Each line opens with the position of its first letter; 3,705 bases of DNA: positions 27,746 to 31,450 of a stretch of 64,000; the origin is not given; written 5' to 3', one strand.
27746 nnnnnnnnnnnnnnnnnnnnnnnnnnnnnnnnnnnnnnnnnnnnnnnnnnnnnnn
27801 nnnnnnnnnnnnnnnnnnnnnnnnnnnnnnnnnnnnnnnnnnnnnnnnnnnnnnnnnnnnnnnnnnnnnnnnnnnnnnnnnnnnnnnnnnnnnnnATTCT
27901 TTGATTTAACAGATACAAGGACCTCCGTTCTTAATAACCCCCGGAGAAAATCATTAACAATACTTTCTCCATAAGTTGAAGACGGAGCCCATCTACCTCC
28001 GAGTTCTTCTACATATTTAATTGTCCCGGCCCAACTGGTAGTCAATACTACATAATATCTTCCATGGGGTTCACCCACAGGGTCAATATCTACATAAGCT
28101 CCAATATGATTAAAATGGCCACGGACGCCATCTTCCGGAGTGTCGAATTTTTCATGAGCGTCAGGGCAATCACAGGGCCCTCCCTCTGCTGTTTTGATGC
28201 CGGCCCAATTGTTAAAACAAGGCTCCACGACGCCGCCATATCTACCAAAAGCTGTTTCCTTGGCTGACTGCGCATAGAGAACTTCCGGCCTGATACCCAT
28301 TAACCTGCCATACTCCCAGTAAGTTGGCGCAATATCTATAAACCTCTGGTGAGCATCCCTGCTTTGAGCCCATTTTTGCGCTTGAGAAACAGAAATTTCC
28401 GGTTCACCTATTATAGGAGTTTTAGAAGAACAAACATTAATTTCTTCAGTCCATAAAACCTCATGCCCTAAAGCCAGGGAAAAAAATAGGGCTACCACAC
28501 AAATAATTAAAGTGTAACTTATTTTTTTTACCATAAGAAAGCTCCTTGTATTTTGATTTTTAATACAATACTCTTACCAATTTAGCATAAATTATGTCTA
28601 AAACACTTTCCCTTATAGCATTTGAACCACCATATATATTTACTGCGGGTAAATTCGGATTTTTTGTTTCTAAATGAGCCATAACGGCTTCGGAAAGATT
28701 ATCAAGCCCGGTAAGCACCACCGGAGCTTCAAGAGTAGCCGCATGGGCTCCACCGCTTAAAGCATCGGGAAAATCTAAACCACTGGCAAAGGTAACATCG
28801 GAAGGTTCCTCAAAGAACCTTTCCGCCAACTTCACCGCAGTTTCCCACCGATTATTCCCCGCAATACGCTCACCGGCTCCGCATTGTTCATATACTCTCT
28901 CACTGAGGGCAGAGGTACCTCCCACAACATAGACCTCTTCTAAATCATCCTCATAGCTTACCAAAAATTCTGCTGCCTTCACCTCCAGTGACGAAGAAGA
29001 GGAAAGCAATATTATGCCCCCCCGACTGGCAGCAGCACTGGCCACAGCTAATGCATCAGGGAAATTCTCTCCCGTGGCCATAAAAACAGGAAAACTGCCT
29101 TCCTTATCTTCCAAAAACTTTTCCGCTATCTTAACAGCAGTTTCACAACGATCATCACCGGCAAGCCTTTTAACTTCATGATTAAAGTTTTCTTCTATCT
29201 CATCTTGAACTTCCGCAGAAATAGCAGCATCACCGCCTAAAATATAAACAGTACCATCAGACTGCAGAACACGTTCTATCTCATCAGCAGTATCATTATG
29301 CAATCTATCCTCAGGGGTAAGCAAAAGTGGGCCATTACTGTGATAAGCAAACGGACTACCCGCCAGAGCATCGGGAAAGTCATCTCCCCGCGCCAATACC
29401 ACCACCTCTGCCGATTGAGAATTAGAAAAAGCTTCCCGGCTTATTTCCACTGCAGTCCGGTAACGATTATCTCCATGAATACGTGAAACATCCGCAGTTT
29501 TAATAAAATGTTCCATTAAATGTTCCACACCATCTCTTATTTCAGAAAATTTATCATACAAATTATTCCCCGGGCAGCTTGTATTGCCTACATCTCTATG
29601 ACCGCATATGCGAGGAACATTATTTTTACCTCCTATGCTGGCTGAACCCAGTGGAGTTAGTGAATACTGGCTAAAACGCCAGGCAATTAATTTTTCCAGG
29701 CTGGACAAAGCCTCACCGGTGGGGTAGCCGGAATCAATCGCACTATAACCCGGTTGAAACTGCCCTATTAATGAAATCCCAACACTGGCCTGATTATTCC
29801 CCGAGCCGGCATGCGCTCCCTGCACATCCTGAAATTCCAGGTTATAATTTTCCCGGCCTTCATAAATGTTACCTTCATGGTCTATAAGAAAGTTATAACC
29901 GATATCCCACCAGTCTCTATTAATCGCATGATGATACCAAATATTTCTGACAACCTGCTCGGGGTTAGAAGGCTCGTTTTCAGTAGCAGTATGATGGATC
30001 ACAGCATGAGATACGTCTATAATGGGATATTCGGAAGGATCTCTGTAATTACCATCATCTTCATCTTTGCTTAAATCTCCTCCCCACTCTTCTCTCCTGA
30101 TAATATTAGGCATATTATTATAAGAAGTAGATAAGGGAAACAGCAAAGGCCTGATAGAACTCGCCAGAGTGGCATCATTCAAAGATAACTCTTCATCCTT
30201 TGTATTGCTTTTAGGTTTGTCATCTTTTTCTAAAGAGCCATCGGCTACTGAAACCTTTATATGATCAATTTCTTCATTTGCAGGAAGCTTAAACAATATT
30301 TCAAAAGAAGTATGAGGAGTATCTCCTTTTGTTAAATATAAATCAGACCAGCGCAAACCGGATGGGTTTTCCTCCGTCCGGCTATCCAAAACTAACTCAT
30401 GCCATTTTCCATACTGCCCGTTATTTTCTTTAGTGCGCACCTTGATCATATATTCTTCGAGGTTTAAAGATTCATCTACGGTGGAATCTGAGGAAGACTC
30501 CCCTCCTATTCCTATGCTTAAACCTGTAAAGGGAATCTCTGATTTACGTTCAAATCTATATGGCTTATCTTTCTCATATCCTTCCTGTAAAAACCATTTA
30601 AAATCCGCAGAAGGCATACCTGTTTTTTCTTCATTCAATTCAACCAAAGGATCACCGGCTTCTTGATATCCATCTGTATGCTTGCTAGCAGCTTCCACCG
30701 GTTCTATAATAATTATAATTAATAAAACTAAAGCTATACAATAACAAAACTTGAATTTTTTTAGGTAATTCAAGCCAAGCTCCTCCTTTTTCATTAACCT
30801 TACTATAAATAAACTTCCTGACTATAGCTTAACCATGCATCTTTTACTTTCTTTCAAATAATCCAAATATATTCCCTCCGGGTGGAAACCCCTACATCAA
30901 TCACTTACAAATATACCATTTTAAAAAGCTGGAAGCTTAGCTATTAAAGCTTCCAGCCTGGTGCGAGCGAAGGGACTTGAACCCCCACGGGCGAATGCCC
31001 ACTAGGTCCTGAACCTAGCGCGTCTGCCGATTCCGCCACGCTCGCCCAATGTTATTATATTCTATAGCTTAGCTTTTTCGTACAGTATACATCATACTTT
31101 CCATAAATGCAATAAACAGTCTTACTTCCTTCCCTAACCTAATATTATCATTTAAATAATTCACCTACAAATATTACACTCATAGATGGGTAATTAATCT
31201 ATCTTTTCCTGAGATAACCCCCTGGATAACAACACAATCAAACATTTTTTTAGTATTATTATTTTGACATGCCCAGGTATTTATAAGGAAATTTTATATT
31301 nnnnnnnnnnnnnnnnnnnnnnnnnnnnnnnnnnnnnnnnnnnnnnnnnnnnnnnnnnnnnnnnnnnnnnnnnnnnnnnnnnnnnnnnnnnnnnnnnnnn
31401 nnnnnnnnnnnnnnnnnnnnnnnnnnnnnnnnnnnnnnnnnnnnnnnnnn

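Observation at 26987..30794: Paralogous pair of CWB2-anchored cell-wall hydrolases (glucosaminidase + amidase) sharing a 0.9-kb near-identical 3' repeat, next to tRNA-Leu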

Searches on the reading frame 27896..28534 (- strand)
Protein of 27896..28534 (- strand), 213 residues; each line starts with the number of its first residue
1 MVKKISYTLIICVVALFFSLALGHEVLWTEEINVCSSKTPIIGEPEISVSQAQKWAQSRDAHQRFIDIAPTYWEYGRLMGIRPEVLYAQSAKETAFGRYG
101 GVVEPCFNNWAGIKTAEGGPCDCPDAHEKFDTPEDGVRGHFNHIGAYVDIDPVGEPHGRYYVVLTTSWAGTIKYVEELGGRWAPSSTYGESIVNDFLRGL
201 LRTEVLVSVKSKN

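Call 34: search_solved_structures(query=window:27896-28534:-, max_evalue=1, show_alignments=2)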
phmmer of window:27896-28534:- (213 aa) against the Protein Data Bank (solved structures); distinct sequences matched with E-value up to 1: 0.
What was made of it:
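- On GH73 N-acetylglucosaminidase (PF01832): There was no PDB match by sequence (call 34).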

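Call 37: find_homologous_proteins(query=window:27896-28534:-)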
Query window:27896-28534:- (213 aa): 248 proteins with E <= 0.001 among 302 candidates; the best 120 are listed.
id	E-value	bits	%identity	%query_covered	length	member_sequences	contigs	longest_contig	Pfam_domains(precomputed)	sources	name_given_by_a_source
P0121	2.6e-81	290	71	81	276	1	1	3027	PF01832.26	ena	-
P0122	6.8e-80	286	66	88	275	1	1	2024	PF00404.25,PF01832.26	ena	-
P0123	2.7e-75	271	64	80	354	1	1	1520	PF01832.26,PF07833.17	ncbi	-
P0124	1.5e-74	268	67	81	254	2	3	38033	PF01832.26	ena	-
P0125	9.9e-74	265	66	81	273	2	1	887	PF00404.25,PF01832.26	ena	-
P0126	3.9e-73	264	64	85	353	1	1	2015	PF23991.2,PF01510.31,PF01832.26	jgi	-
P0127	5.8e-73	263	67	78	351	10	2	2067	PF01510.31,PF01832.26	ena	-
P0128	7.5e-73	263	68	77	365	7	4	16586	PF01510.31,PF01832.26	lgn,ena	-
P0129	6.3e-71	256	61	80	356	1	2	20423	PF01832.26,PF07833.17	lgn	-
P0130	3.9e-69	250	62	80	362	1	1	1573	PF01510.31,PF01832.26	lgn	-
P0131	3.8e-68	247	59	81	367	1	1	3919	PF01832.26,PF00395.26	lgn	-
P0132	1.4e-67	245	58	88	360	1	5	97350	PF01832.26,PF01520.24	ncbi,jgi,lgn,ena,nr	ncbi:MAG: hypothetical protein GXZ07_03495 [Firmicutes bacterium]|nr:hypothetical protein [Bacillota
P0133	4.0e-67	244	63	79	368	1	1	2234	PF01510.31,PF01832.26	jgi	jgi:hypothetical protein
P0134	1.8e-66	242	62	79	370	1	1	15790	PF01832.26,PF00395.26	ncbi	-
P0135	2.4e-66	241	63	79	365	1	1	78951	PF01510.31,PF01832.26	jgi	-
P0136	2.8e-66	241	62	80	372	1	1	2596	PF01510.31,PF01832.26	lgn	-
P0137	3.0e-66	241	60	78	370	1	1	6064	PF01832.26,PF00395.26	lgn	-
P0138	7.6e-66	240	62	81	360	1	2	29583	PF01510.31,PF01832.26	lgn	-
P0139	8.0e-66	240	58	80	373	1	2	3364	PF01832.26,PF00395.26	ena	-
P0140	8.7e-66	239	60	82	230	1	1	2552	PF01832.26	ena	-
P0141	9.2e-66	239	60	80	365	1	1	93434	PF01832.26,PF00395.26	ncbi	-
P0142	1.0e-65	239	60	80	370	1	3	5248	PF01832.26,PF00395.26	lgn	-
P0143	1.3e-65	239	60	83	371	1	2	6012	PF01832.26,PF00395.26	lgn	-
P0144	5.2e-65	237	61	82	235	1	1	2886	PF01832.26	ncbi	-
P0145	6.2e-65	237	60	80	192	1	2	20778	PF01832.26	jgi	-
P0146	1.1e-64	236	64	77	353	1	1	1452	PF01510.31,PF01832.26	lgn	-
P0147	1.1e-64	236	63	74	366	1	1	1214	PF01832.26,PF00395.26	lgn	-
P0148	1.5e-64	235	61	82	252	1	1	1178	PF01832.26,PF00395.26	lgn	-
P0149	2.0e-64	235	63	82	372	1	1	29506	PF01510.31,PF01832.26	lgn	-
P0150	2.5e-64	235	61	77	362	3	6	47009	PF01832.26,PF00395.26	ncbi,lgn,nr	ncbi:MAG: glucosaminidase domain-containing protein [Oscillospiraceae bacterium]|nr:glucosaminidase 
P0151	2.5e-64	235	57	83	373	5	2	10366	PF01832.26,PF00395.26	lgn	-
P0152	3.6e-64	234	60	80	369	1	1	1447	PF01832.26,PF00395.26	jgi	-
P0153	5.2e-64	234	60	78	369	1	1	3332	PF01832.26,PF00395.26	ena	-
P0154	8.1e-64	233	60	79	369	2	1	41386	PF01832.26,PF00395.26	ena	-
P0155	8.2e-64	233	63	74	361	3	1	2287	PF01832.26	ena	-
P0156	2.0e-63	232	55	85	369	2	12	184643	PF01832.26,PF00395.26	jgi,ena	-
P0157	2.3e-63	232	58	80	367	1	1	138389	PF01832.26,PF00395.26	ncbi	-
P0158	3.3e-63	231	62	76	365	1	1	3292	PF01832.26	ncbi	-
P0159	3.8e-63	231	56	82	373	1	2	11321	PF01832.26,PF00395.26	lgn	-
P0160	4.5e-63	231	63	74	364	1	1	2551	PF01832.26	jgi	-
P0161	5.7e-63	230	54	87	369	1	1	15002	PF01832.26,PF00395.26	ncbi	-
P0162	6.0e-63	230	65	73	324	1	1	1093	PF01832.26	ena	-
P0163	6.4e-63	230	57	81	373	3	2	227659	PF01832.26,PF00395.26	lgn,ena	-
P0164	7.9e-63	230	61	80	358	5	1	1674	PF01832.26,PF01520.24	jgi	-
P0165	8.3e-63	230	54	87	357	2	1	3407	PF01832.26,PF00395.26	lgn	-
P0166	1.4e-62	229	61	77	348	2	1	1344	PF01832.26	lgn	-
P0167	1.5e-62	229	63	76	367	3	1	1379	PF01832.26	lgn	-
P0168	2.7e-62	228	60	77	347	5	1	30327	PF01832.26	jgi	jgi:hypothetical protein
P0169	2.7e-62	228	67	73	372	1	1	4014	PF01832.26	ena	-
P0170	2.9e-62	228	54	87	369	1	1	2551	PF01832.26,PF00395.26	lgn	-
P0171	3.0e-62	228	61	77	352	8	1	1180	PF01832.26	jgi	-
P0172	3.2e-62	228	63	74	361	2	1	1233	PF01832.26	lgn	-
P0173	3.9e-62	228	52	87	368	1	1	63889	PF01832.26,PF00395.26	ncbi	-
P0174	7.2e-62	227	63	73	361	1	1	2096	PF01832.26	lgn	-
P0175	7.5e-62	227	59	79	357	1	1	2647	PF01832.26,PF01520.24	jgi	jgi:hypothetical protein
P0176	9.1e-62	226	60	78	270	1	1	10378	PF01832.26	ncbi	-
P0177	1.1e-61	226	55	83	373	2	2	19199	PF01832.26,PF00395.26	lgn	-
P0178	1.1e-61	226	62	75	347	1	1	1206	PF01832.26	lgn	-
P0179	1.3e-61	226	55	82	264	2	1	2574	PF01832.26,PF00395.26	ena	-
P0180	1.4e-61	226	59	77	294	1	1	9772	PF01832.26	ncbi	ncbi:MAG: glucosaminidase domain-containing protein, partial [Bacillota bacterium]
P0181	1.4e-61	226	58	80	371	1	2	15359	PF01832.26,PF00395.26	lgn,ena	-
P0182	1.5e-61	226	63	73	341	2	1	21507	PF01832.26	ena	-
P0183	1.5e-61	226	61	77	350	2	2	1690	PF01510.31,PF01832.26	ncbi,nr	ncbi:MAG: hypothetical protein GX881_07825, partial [Firmicutes bacterium]|nr:hypothetical protein [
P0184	1.8e-61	225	62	75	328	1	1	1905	PF01832.26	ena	-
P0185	1.9e-61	225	54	86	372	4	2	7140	PF01832.26,PF00395.26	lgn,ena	-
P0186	2.0e-61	225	58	80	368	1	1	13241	PF01832.26,PF00395.26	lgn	-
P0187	2.3e-61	225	60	78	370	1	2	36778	PF01510.31,PF01832.26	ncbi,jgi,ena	-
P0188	2.4e-61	225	56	80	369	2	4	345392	PF01832.26,PF00395.26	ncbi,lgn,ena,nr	ncbi:MAG: S-layer homology domain-containing protein [Clostridia bacterium]|nr:S-layer homology doma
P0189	3.0e-61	225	54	86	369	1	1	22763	PF01832.26,PF00395.26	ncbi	-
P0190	3.9e-61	224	56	82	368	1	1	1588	PF01832.26,PF00395.26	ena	-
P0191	4.3e-61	224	55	87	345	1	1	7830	PF01832.26,PF07833.17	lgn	-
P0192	4.7e-61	224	57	82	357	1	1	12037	PF01832.26,PF00395.26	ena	-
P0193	4.8e-61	224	64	73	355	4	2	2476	PF01832.26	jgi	jgi:hypothetical protein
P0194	5.7e-61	224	62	75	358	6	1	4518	PF01832.26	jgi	-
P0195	6.4e-61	224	61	73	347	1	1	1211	PF01832.26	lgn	-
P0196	6.6e-61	224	60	79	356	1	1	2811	PF01832.26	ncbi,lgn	-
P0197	6.7e-61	224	63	73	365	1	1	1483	PF01832.26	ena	-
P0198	7.7e-61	223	61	77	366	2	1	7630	PF01510.31,PF01832.26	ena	-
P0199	8.3e-61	223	52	87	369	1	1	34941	PF01832.26,PF00395.26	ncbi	-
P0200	8.7e-61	223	52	87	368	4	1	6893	PF01832.26,PF00395.26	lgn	-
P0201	8.8e-61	223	61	73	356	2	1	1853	PF01832.26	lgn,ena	-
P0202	9.2e-61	223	63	73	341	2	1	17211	PF01832.26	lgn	-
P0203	1.0e-60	223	53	87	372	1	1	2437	PF01832.26,PF00395.26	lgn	-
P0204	1.1e-60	223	60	76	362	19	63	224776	PF01832.26,PF00395.26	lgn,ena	-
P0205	1.3e-60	223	60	80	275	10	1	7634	PF01832.26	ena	-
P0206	1.5e-60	222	63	73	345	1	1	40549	PF01832.26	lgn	-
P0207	2.3e-60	222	52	87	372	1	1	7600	PF01832.26,PF00395.26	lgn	-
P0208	2.5e-60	222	61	74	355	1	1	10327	PF01832.26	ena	-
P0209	2.5e-60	222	55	81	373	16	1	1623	PF01832.26,PF00395.26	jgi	jgi:hypothetical protein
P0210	2.6e-60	222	58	74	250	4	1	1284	PF01832.26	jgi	-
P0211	3.2e-60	221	57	80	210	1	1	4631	PF01832.26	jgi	-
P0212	3.3e-60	221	57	86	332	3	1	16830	PF01832.26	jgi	-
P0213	4.0e-60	221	60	77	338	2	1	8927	PF01832.26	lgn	-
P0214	4.1e-60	221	51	87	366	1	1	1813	PF01832.26,PF00395.26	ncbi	-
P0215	6.8e-60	220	58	78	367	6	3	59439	PF01832.26,PF00395.26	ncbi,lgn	-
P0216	7.7e-60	220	51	93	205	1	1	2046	PF01832.26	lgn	-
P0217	8.2e-60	220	61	70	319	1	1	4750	PF01832.26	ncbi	-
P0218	8.8e-60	220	63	73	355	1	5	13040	PF01832.26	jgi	jgi:flagellum-specific peptidoglycan hydrolase FlgJ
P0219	8.8e-60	220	52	87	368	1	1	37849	PF01832.26,PF00395.26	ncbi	-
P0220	8.9e-60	220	55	82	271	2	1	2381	PF01832.26,PF00395.26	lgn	-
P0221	1.1e-59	220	57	78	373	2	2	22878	PF01832.26,PF00395.26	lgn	-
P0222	1.1e-59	220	63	73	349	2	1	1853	PF01832.26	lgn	-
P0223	1.4e-59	219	58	78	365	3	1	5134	PF01832.26,PF00395.26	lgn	-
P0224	1.5e-59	219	62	73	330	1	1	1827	PF01832.26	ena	-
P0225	1.5e-59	219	62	73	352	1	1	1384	PF01832.26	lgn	-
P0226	1.7e-59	219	62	76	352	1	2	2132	PF01832.26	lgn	-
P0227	1.7e-59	219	61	70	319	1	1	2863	PF01832.26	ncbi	-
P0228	1.8e-59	219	59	74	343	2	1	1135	PF01832.26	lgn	-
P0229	2.1e-59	219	51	87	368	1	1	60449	PF01832.26,PF00395.26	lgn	-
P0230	2.3e-59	218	58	77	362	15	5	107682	PF01832.26,PF00395.26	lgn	-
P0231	2.5e-59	218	56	77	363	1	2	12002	PF01832.26,PF00395.26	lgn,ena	-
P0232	2.5e-59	218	60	78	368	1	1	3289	PF01832.26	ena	-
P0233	2.6e-59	218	61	73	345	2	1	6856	PF01832.26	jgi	jgi:hypothetical protein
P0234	3.0e-59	218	60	74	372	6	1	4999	PF01832.26,PF00395.26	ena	-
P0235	3.9e-59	218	63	73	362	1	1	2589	PF01832.26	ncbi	-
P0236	4.1e-59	218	61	73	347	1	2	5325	PF01832.26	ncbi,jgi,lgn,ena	-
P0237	4.9e-59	217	54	81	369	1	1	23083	PF01832.26,PF00395.26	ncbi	-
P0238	5.5e-59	217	60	75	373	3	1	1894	PF01832.26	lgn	-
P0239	5.8e-59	217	57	83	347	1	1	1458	PF01832.26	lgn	-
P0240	6.1e-59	217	63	73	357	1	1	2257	PF01832.26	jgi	jgi:hypothetical protein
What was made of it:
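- The same GH73 catalytic domain occurs elsewhere with SLH, dockerin, Amidase_2/3 and Cu_amine_oxidN1 partners, so shuffling is common in this family (call 37). Amidase_2-GH73 fusions of about 360 aa, as found among homologues, resemble phage lysins (call 37).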

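Call 48: predict_structure(alignment_id=A2)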
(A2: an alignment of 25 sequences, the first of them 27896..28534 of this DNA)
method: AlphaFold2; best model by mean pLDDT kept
length: 213 residues; sequences in the alignment: 25
mean_pLDDT: 90.0   pTM: 0.79
mean pLDDT of the five models: 90.0, 88.7, 88.1, 87.6, 87.4
residues with pLDDT >= 90: 160; 70-90: 28; 50-70: 14; < 50: 11
segments of 3 or more residues with pLDDT < 50: 27-35
pLDDT, mean of each block of 10 residues (from residue 1): 71 81 53 66 98 98 98 99 99 92 94 95 95 98 98 97 97 97 93 97 80 69
secondary structure, 60 per line:
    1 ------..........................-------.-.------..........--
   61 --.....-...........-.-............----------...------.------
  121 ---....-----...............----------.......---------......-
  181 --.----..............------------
elements in order: H7-32 H49-58 H63-67 H69-79 H83-94 H133-147 H158-164 H175-178 H188-201
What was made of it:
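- On CWB2-anchored cell-wall proteins (PF04122): AF2 models A residues 7-32 as one helix (call 48), so A could be an uncleaved anchor.
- On GH73 N-acetylglucosaminidase (PF01832): AF2 pLDDT 90 (call 48).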

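Call 51: fold_search(model_id=the predicted structure, library=pdb)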
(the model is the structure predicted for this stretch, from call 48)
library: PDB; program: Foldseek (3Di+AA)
matches with E <= 10: 78; with E <= 0.001: 0
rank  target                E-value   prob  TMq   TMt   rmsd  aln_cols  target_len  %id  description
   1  7pj4                  7.6e-03  1.00  0.50  0.40   5.2       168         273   19  Crystal structure of catalytic domain in closed conformation of LytB (E585Q)from Streptococcus pneumoniae (released 2022-09-07)
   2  7pj3                  2.5e-02  1.00  0.51  0.40   4.7       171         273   17  Crystal structure of catalytic domain in open conformation of LytB from Streptococcus pneumoniae (released 2022-09-07)
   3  4qdn                  2.8e-02  1.00  0.40  0.67   4.1       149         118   22  Crystal Structure of the endo-beta-N-acetylglucosaminidase from Thermotoga maritima (released 2014-11-12)
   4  3fi7                  2.8e-02  0.96  0.39  0.46  10.8       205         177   18  Crystal Structure of the autolysin Auto (Lmo1076) from Listeria monocytogenes, catalytic domain (released 2009-04-07)
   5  8yxn_A                1.1e-01  0.47  0.26  0.22  12.4       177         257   14  X-ray structure of Clostridium perfringens autolysin catalytic domain in the P1 form (released 2024-05-15)
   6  4q2w                  1.1e-01  0.99  0.48  0.39   6.8       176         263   16  Crystal Structure of pneumococcal peptidoglycan hydrolase LytB (released 2014-07-16)
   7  6u0o_B                1.5e-01  0.90  0.45  0.35   7.5       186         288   14  Crystal structure of a peptidoglycan release complex, SagB-SpdC, in lipidic cubic phase (released 2020-09-23)
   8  5wqw                  2.0e-01  0.94  0.51  0.43   8.1       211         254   14  X-ray structure of catalytic domain of autolysin from Clostridium perfringens (released 2016-12-07)
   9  4pi8_A                2.1e-01  0.91  0.47  0.46   5.5       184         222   10  Crystal structure of catalytic mutant E138A of S. Aureus Autolysin E in complex with disaccharide NAG-NAM (released 2015-10-14)
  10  4pia                  2.1e-01  0.91  0.47  0.45   5.3       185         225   12  Crystal structure of S. Aureus Autolysin E (released 2015-10-14)
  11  4pi9                  2.4e-01  0.93  0.47  0.46   5.2       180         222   12  Crystal structure of S. Aureus Autolysin E in complex with muropeptide NAM-L-ALA-D-iGLU (released 2015-10-14)
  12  6fxo                  2.4e-01  0.84  0.44  0.41   7.3       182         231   15  Crystal structure of Major Bifunctional Autolysin (released 2019-03-20)
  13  8yxk_A                2.5e-01  0.82  0.35  0.46   6.5       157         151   12  X-ray structure of Clostridioides difficile endolysin Ecd09610 glucosaminidase domain. (released 2024-05-15)
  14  6fxp_A                2.8e-01  0.80  0.45  0.40   6.8       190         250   14  Crystal structure of S. aureus glucosaminidase B (released 2019-03-20)
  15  4kt3_A                2.8e-01  0.75  0.36  0.51   7.2       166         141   13  Structure of a type VI secretion system effector-immunity complex from Pseudomonas protegens (released 2013-07-31)
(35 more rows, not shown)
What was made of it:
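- On GH73 N-acetylglucosaminidase (PF01832): Fourteen of the top 16 Foldseek PDB hits are GH73 enzymes (LytB, TM0633, Auto, Acp, SagB, AtlE, Atl, AtlA; the other two are a C. difficile endolysin glucosaminidase domain and a T6SS effector complex), but they are weak: best E = 7.6e-3, TM 0.50 (call 51).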

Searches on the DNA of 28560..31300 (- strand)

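Call 55: search_rna_families(source=window, start=30700, end=31300, threshold=evalue, max_evalue=1)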
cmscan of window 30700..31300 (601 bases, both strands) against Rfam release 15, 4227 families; matches with E-value up to 1: 2.
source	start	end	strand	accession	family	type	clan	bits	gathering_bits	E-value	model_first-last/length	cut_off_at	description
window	30962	31045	-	RF00005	tRNA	Gene; tRNA;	CL00001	52.7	29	1.7e-10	1-71/71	no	tRNA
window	30909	30959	+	RF02590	Spy1186876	Gene; sRNA;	-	19.8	208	0.046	187-241/243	no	S. pyogenes small RNA 1186876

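Call 66: search_rna_families(source=L004, start=1800, end=2900, threshold=evalue, max_evalue=0.1)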
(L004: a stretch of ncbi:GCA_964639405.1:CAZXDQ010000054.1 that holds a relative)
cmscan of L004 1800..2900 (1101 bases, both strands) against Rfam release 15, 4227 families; matches with E-value up to 0.1: 2.
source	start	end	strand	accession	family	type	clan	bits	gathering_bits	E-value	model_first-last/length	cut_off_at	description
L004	2656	2742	+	RF01051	c-di-GMP-I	Cis-reg; riboswitch;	CL00126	85.4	35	3.3e-17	1-87/87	no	c-di-GMP-I riboswitch aptamer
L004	2330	2441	+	RF01051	c-di-GMP-I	Cis-reg; riboswitch;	CL00126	74.9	35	1.2e-14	1-87/87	no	c-di-GMP-I riboswitch aptamer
